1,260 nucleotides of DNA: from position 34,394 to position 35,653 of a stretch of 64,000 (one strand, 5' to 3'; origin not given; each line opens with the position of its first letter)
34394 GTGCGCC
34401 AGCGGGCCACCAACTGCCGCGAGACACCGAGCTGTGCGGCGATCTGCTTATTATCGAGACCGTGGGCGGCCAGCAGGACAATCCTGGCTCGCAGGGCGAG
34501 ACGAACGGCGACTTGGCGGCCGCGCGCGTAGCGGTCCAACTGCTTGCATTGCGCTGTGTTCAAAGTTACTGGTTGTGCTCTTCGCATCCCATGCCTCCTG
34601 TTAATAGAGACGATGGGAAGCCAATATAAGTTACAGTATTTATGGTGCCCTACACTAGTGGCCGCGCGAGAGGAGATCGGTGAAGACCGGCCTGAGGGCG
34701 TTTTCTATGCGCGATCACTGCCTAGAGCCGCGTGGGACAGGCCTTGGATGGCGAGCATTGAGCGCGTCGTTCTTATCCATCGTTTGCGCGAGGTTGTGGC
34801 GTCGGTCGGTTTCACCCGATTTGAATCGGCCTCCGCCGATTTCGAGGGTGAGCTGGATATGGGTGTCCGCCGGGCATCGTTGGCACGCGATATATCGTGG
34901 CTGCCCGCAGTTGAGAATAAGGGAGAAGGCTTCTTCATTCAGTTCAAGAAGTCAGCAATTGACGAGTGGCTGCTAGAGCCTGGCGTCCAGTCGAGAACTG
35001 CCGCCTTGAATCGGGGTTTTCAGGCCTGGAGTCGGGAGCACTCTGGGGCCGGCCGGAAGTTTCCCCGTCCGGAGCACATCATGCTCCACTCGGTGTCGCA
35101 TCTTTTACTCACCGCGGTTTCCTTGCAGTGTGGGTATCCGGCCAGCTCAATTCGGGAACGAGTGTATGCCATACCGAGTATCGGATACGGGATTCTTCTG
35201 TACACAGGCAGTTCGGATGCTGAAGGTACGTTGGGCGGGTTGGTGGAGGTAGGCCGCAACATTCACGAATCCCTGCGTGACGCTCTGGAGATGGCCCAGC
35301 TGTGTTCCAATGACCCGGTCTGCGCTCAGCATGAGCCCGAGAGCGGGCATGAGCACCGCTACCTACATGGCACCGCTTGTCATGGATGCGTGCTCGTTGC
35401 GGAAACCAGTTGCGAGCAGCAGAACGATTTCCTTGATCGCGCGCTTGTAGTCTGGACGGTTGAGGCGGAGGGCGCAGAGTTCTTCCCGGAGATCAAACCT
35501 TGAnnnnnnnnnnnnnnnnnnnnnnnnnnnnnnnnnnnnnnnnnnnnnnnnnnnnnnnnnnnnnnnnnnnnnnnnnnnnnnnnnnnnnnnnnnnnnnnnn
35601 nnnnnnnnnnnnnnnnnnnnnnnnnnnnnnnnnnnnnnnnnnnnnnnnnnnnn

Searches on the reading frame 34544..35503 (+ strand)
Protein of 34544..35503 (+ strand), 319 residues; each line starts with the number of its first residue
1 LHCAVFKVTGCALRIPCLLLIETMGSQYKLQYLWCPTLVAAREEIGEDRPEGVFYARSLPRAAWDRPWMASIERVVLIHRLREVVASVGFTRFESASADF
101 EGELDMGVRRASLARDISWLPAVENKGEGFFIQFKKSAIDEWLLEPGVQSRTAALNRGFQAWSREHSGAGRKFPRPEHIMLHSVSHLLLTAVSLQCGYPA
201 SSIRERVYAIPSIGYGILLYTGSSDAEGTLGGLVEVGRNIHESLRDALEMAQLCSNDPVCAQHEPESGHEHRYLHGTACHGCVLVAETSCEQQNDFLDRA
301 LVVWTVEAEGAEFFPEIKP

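Call 81: search_protein_families(library=pfam, proteins=[window:34544-35503:+], max_evalue=0.0001)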
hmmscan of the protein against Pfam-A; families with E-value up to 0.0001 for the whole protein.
window:34544-35503:+ (319 aa): 1 family
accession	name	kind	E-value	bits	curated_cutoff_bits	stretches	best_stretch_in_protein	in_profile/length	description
PF09369.15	MZB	-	8.9e-09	36.4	24.2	1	185-283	2-80/80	MrfA Zn-binding domain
